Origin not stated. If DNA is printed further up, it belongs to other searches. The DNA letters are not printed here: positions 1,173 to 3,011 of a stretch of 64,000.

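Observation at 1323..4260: pnuC / stand-alone NadR-type kinase / DUF4301 / MTH1187-like operon: DUF4301 may be a non-orthologous nucleotidyltransferase in riboside-vitamin salvage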

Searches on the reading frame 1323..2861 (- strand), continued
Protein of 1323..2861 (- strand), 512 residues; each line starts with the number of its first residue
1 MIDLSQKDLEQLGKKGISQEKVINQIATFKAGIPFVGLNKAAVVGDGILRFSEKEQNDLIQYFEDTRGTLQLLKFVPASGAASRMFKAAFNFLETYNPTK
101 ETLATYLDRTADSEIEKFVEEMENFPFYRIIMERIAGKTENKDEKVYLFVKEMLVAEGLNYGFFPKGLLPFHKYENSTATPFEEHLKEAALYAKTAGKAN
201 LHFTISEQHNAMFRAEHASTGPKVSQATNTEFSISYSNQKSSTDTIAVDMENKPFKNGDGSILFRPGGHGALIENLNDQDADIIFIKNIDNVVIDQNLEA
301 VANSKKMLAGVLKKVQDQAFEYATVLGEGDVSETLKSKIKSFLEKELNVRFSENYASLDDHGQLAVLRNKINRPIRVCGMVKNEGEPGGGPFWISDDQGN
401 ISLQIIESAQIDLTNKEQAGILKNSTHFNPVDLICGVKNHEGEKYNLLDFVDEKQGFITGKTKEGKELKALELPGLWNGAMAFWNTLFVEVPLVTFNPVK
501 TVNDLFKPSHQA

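Call 15: find_homologous_proteins(query=L077:8001-9512:+, max_evalue=0.00001)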
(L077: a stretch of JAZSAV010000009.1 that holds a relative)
Query L077:8001-9512:+ (504 aa): 8000 proteins with E <= 0.00001 among 8000 candidates; the best 120 are listed.
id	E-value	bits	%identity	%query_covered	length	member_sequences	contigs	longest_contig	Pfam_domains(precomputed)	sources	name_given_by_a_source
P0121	0.0e+0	1109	95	100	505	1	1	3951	PF14134.12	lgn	-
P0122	0.0e+0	1108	95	100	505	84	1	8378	PF14134.12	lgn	-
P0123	0.0e+0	1107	95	100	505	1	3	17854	PF14134.12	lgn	-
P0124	0.0e+0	1071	-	-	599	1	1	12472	PF14134.12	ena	-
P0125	0.0e+0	1020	87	100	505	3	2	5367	PF14134.12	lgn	-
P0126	4.4e-298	1007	85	100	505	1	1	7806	PF14134.12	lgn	-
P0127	1.6e-296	1002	85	100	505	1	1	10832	PF14134.12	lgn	-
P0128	5.5e-289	977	84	100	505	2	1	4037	PF14134.12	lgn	-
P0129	1.9e-281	952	80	100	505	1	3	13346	PF14134.12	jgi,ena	-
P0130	9.7e-281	950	80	100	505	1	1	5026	PF14134.12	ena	-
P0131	1.7e-280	949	80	100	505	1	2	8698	PF14134.12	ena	-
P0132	2.3e-280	948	80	100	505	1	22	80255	PF14134.12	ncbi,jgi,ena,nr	ncbi:MAG: DUF4301 family protein [Prevotella sp.]|nr:DUF4301 family protein [Prevotella sp.]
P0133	3.2e-280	948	80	100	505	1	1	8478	PF14134.12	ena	-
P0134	6.0e-280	947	80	100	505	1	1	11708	PF14134.12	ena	-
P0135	1.6e-279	946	80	100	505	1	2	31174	PF14134.12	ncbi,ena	-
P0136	2.2e-279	945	80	100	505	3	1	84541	PF14134.12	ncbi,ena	-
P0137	4.9e-279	944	80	100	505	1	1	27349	PF14134.12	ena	-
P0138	5.5e-279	944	80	100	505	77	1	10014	PF14134.12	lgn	-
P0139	6.3e-279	944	80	100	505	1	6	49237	PF14134.12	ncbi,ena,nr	ncbi:MAG: DUF4301 family protein [Prevotella sp.]|nr:DUF4301 family protein [Prevotella sp.]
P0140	9.8e-279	943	80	100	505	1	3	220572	PF14134.12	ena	-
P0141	1.1e-278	943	80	100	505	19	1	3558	PF14134.12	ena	-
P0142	1.1e-278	943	80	100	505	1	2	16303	PF14134.12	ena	-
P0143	1.2e-278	943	80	100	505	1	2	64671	PF14134.12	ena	-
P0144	1.6e-278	942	80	100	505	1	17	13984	PF14134.12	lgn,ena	-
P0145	1.7e-278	942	80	100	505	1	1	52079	PF14134.12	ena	-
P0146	1.8e-278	942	80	100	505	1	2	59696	PF14134.12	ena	-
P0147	2.2e-278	942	80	100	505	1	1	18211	PF14134.12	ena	-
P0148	2.4e-278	942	80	100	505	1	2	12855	PF14134.12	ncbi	-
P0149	2.9e-278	941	80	100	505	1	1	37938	PF14134.12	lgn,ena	-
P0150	4.0e-278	941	80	100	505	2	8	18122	PF14134.12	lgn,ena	-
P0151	4.0e-278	941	80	100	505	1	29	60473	PF14134.12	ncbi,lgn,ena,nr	ncbi:MAG: DUF4301 family protein [Prevotella sp.]|nr:DUF4301 family protein [Prevotella sp.]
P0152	5.8e-278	940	80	100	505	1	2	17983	PF14134.12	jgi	-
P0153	6.7e-278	940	80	100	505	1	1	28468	PF14134.12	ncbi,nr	ncbi:MAG: DUF4301 family protein [Prevotella sp.]|nr:DUF4301 family protein [Prevotella sp.]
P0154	6.9e-278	940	80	100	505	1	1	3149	PF14134.12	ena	-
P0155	7.3e-278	940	80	100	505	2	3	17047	PF14134.12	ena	-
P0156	7.7e-278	940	80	100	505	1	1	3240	PF14134.12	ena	-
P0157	7.9e-278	940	80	100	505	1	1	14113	PF14134.12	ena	-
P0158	8.5e-278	940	79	100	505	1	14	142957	PF14134.12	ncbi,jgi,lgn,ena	-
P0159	9.5e-278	940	80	100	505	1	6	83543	PF14134.12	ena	-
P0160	9.9e-278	940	80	100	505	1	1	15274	PF14134.12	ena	-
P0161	1.0e-277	940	80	100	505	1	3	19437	PF14134.12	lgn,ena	-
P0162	1.1e-277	940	80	100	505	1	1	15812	PF14134.12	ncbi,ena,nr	ncbi:MAG: DUF4301 family protein [Prevotella sp.]|nr:DUF4301 family protein [Prevotella sp.]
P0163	1.1e-277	939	80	100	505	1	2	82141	PF14134.12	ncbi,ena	-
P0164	1.1e-277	939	80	100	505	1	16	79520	PF14134.12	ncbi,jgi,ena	-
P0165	1.2e-277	939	80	100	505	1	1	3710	PF14134.12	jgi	jgi:hypothetical protein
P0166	1.2e-277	939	79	100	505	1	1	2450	PF14134.12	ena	-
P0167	1.2e-277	939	80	100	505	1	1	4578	PF14134.12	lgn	-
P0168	1.4e-277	939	79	100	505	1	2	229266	PF14134.12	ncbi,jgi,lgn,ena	-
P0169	1.4e-277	939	80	100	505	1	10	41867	PF14134.12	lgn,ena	-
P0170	1.5e-277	939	80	100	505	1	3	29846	PF14134.12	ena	-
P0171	1.5e-277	939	80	100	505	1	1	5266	PF14134.12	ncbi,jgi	jgi:hypothetical protein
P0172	1.7e-277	939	80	100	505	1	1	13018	PF14134.12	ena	-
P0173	1.7e-277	939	79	100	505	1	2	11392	PF14134.12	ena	-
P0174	1.8e-277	939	80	100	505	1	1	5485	PF14134.12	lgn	-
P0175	2.0e-277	939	80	100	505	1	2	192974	PF14134.12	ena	-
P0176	2.3e-277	938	79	100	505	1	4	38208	PF14134.12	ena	-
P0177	2.3e-277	938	79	100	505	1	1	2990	PF14134.12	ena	-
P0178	2.4e-277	938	80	100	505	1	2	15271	PF14134.12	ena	-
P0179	2.4e-277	938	80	100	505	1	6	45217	PF14134.12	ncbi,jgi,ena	jgi:hypothetical protein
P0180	2.6e-277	938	80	100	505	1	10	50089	PF14134.12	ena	-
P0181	2.6e-277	938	80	100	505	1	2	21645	PF14134.12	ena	-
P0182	2.6e-277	938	80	100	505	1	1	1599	PF14134.12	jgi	-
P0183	2.7e-277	938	80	100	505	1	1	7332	PF14134.12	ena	-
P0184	2.9e-277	938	80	100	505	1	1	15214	PF14134.12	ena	-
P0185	3.0e-277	938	79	100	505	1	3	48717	PF14134.12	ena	-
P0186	3.2e-277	938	79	100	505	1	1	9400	PF14134.12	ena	-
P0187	3.3e-277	938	80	100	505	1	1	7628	PF14134.12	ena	-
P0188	3.6e-277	938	80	100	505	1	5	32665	PF14134.12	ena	-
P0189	3.6e-277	938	80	100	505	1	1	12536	PF14134.12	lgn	-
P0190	3.7e-277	938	80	100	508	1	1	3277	PF14134.12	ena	-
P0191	5.2e-277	937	79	100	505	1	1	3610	PF14134.12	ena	-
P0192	5.7e-277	937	80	100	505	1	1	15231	PF14134.12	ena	-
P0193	5.9e-277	937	80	100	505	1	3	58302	PF14134.12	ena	-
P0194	6.3e-277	937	79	100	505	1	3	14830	PF14134.12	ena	-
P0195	6.8e-277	937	79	100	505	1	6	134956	PF14134.12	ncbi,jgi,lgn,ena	-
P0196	6.8e-277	937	80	100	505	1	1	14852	PF14134.12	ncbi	-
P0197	8.0e-277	937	80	100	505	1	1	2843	PF14134.12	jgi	jgi:hypothetical protein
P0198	8.1e-277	937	79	100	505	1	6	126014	PF14134.12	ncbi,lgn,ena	-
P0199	8.3e-277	937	79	100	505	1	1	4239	PF14134.12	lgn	-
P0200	9.4e-277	936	79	100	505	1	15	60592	PF14134.12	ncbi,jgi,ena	jgi:hypothetical protein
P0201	9.5e-277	936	79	100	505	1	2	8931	PF14134.12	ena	-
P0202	9.6e-277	936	79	100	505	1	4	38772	PF14134.12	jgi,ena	-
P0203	1.1e-276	936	80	100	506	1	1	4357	PF14134.12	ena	-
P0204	1.1e-276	936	80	100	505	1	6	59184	PF14134.12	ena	-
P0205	1.1e-276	936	79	100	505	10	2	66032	PF14134.12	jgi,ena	-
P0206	1.1e-276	936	79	100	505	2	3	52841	PF14134.12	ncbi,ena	-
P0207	1.1e-276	936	80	100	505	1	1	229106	PF14134.12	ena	-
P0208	1.2e-276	936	79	100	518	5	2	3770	PF14134.12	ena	-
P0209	1.2e-276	936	79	100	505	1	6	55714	PF14134.12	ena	-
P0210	1.3e-276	936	79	100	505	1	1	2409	PF14134.12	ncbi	-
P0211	1.3e-276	936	79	100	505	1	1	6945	PF14134.12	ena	-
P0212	1.3e-276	936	79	100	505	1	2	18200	PF14134.12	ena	-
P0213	1.3e-276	936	79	100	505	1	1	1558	PF14134.12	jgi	jgi:hypothetical protein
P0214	1.3e-276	936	80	100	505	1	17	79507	PF14134.12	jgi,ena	jgi:hypothetical protein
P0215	1.4e-276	936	79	100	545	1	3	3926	PF14134.12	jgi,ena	-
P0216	1.5e-276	936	79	100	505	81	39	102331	PF14134.12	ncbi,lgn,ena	-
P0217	1.6e-276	936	79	100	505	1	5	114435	PF14134.12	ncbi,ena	-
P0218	1.6e-276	936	79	100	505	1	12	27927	PF14134.12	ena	-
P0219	1.8e-276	935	80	100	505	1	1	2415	PF14134.12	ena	-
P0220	1.8e-276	935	80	100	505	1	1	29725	PF14134.12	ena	-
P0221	2.0e-276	935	79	100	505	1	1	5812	PF14134.12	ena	-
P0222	2.5e-276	935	80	100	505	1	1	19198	PF14134.12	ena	-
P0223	2.5e-276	935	79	100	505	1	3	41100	PF14134.12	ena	-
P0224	2.5e-276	935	79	100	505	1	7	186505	PF14134.12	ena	-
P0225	2.5e-276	935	80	100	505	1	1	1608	PF14134.12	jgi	-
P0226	3.0e-276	935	79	100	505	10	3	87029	PF14134.12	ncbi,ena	-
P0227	3.2e-276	935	79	100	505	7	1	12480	PF14134.12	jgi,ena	jgi:hypothetical protein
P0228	3.3e-276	935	79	100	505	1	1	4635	PF14134.12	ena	-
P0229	3.4e-276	935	79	100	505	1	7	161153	PF14134.12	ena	-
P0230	3.5e-276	935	79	100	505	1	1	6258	PF14134.12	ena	-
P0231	3.9e-276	934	79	100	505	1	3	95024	PF14134.12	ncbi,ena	-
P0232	4.0e-276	934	79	100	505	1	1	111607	PF14134.12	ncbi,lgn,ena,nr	ncbi:MAG: DUF4301 family protein [Prevotella sp.]|nr:DUF4301 family protein [Prevotella sp.]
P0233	4.2e-276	934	79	100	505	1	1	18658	PF14134.12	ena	-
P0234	4.8e-276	934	79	100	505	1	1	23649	PF14134.12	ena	-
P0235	8.2e-276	933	79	100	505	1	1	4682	PF14134.12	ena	-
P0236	8.3e-276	933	80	99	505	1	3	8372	PF14134.12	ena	-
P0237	9.6e-276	933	79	100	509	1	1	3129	PF14134.12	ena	-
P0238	1.1e-275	933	79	100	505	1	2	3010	PF14134.12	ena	-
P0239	1.2e-275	933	79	100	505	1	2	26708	PF14134.12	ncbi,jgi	jgi:hypothetical protein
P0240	1.2e-275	933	79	100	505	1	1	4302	PF14134.12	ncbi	-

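Call 22: search_solved_structures(query=A2, max_evalue=10, show_alignments=3)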
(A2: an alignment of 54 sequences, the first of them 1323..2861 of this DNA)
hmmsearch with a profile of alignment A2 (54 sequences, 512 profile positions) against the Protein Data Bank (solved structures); distinct sequences matched with E-value up to 10: 2.
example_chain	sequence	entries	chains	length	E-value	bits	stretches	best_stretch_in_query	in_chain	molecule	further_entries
2i5k_A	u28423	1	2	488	0.046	15.7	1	399-506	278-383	UTP--glucose-1-phosphate uridylyltransferase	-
4l9y_A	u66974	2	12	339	1.6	10.6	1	262-310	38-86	Malyl-CoA lyase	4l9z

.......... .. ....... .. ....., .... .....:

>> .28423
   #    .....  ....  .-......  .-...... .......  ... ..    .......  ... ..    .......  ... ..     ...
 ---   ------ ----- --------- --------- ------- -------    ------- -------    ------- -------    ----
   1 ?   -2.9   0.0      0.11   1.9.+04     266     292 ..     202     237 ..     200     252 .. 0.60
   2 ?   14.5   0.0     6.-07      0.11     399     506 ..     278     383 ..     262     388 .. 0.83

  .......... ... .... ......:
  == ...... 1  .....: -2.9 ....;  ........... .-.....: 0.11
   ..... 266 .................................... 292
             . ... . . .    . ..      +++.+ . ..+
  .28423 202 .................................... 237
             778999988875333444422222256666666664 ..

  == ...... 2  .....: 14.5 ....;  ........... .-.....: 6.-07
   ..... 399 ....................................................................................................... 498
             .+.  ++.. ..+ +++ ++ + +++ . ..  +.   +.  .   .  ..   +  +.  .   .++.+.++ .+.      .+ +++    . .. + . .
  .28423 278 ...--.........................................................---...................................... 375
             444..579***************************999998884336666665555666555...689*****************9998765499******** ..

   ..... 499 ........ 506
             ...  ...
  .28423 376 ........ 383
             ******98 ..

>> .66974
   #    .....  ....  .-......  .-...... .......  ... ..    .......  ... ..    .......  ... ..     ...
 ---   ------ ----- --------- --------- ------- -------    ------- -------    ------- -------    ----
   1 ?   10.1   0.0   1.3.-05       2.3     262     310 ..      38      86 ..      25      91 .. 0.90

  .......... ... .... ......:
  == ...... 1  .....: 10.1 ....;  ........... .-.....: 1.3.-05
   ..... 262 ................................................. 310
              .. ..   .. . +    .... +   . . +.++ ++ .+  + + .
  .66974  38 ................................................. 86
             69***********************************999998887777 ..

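Call 23: find_encoding_contigs(protein=P0216, flank=8000, max_places=4)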
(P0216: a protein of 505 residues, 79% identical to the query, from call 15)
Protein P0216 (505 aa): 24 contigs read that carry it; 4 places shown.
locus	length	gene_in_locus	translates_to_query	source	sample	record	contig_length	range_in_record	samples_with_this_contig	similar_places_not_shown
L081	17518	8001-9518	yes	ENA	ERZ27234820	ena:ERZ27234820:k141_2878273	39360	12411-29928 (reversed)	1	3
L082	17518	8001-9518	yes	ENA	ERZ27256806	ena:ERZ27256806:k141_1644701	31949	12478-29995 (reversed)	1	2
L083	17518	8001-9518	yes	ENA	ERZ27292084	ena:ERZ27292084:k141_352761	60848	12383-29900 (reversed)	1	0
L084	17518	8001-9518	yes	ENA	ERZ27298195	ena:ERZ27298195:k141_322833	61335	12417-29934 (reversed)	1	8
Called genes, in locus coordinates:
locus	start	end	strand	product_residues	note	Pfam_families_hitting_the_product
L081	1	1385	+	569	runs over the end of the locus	-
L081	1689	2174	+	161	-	-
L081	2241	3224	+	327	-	PF01408:GFO_IDH_MocA, PF22725:GFO_IDH_MocA_C3, PF02894:GFO_IDH_MocA_C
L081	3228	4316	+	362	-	PF14391:DUF4421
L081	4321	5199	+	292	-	PF07313:AmiA-like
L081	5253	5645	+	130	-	PF06803:DUF1232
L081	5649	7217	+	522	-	PF28550:DUF8436, PF00890:FAD_binding_2 (faint), PF01266:DAO (faint), PF21688:FAD-depend_C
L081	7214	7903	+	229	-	PF03483:B3_4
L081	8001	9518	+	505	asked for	PF14134:DUF4301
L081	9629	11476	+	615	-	PF01336:tRNA_anti-codon, PF00152:tRNA-synt_2, PF02938:GAD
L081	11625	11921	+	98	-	PF10771:DUF2582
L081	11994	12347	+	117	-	-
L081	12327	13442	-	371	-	PF13439:Glyco_transf_4, PF13579:Glyco_trans_4_4, PF13524:Glyco_trans_1_2 (faint), PF00534:Glycos_transf_1, PF13692:Glyco_trans_1_4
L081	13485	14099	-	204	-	PF25087:GMPPB_C (faint), PF00132:Hexapep, PF14602:Hexapep_2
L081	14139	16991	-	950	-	PF00005:ABC_tran (faint), PF02463:SMC_N (faint), PF03193:RsgA_GTPase (faint), PF13175:AAA_15 (faint), PF13191:AAA_16 (faint), PF13304:AAA_21 (faint), PF17760:UvrA_inter, PF17755:UvrA_DNA-bind, +4 more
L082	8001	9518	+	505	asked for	PF14134:DUF4301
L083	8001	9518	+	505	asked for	PF14134:DUF4301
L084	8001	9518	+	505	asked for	PF14134:DUF4301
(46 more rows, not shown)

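Call 26: predict_structure(alignment_id=A2)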
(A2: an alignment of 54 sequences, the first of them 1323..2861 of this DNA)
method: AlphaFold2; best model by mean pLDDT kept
length: 512 residues; sequences in the alignment: 54
mean_pLDDT: 83.3   pTM: 0.84
mean pLDDT of the five models: 83.3, 82.8, 81.6, 79.4, 76.8
residues with pLDDT >= 90: 185; 70-90: 252; 50-70: 68; < 50: 7
segments of 3 or more residues with pLDDT < 50: 508-512
pLDDT, mean of each block of 10 residues (from residue 1): 78 82 81 83 90 97 96 84 69 89 92 84 80 89 91 76 75 67 91 95 85 90 94 89 75 82 69 84 90 82 96 97 90 93 91 87 92 93 69 82 80 88 84 92 90 69 64 65 87 70 51 45
secondary structure, 60 per line:
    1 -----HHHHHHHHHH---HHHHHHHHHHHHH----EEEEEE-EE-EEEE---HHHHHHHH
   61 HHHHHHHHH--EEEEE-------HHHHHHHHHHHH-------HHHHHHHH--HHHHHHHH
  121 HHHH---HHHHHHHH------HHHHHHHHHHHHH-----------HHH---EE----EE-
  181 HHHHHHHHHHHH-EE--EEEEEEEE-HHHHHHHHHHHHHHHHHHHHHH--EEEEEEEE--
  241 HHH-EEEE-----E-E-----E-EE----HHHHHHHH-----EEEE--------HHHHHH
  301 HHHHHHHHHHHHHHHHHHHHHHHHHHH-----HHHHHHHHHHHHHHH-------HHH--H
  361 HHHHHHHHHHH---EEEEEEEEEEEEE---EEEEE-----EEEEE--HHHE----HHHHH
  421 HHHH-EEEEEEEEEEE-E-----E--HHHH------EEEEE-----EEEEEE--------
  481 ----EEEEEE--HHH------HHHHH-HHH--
elements in order: H6-15 H19-31 E36-41 E46-49 H53-69 E72-76 H84-95 H103-110 H113-124 H128-135 H142-154 H181-192 E198-205 H207-228 E231-238 E245-248 H270-277 E283-286 H295-327 H333-347 H360-371 E375-387 E391-395 E401-405 H416-424 E426-436 H447-450 E457-461 E467-472 E485-490 H502-506

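Call 28: fold_search(model_id=the predicted structure, library=pdb)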
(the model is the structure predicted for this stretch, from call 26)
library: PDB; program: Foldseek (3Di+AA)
matches with E <= 10: 378; with E <= 0.001: 41
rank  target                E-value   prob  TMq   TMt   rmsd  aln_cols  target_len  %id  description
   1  3r3i_A                1.6e-08  1.00  0.45  0.50   9.0       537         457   14  Crystal Structure of C-terminal truncation of UDP-glucose Pyrophosphorylase of Homo sapiens (released 2012-03-21)
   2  3r3i_D                3.4e-08  1.00  0.43  0.48   9.3       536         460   12  Crystal Structure of C-terminal truncation of UDP-glucose Pyrophosphorylase of Homo sapiens (released 2012-03-21)
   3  4r7p_A                8.5e-08  1.00  0.47  0.49   9.0       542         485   13  Human UDP-glucose pyrophosphorylase isoform 1 in complex with UDP-glucose (released 2015-04-22)
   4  6tn3_B                3.3e-07  1.00  0.48  0.53   6.7       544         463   10  Crystal Structure of Aspergillus fumigatus UDP-N-acetylglucosamine pyrophosphorylase in complex with GlcNAc-1P (released 2020-04-01)
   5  3r2w_D                3.7e-07  1.00  0.46  0.50   8.7       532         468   13  Crystal Structure of UDP-glucose Pyrophosphorylase of Homo Sapiens (released 2012-02-08)
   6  3r3i_B                4.4e-07  1.00  0.43  0.47  10.8       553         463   13  Crystal Structure of C-terminal truncation of UDP-glucose Pyrophosphorylase of Homo sapiens (released 2012-03-21)
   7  6g9v_B                9.8e-07  1.00  0.49  0.54   7.1       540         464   10  Crystal structure of Aspergillus fumigatus UDP-N-acetylglucosamine pyrophosphorylase(AfUAP1) in complex with UDPGlcNAc (released 2019-04-24)
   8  9g53_D                1.1e-06  1.00  0.47  0.51   7.8       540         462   10  The structure of Aspergillus fumigatus UDP-GlcNAc pyrophosphorylase in complex with a fragment (released 2025-07-30)
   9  9swy_A                1.3e-06  1.00  0.47  0.50   7.6       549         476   10  The structure of AfUAP1 in complex with GlcNAc-1P (released 2026-01-28)
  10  9g53_C                1.3e-06  1.00  0.44  0.48   8.8       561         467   10  The structure of Aspergillus fumigatus UDP-GlcNAc pyrophosphorylase in complex with a fragment (released 2025-07-30)
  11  4bma_A                1.4e-06  1.00  0.45  0.49   9.6       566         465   10  structural of Aspergillus fumigatus UDP-N-acetylglucosamine pyrophosphorylase (released 2013-05-15)
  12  9g5y_B                1.8e-06  1.00  0.47  0.51   7.3       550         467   12  The structure of Aspergillus fumigatus UDP-GlcNAc pyrophosphorylase in complex with a fragment (released 2025-07-30)
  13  9g5f_C                2.0e-06  1.00  0.49  0.54   6.6       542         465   10  The structure of Aspergillus fumigatus UDP-GlcNAc pyrophosphorylase in complex with a fragment (released 2025-07-30)
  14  2yqs                  2.2e-06  1.00  0.48  0.51   7.4       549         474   10  Crystal structure of uridine-diphospho-N-acetylglucosamine pyrophosphorylase from Candida albicans, in the product-bindi (released 2007-05-22)
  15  9g63_A                2.6e-06  1.00  0.49  0.54   6.6       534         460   10  The structure of Aspergillus fumigatus UDP-GlcNAc pyrophosphorylase in complex with fragments (released 2025-07-30)
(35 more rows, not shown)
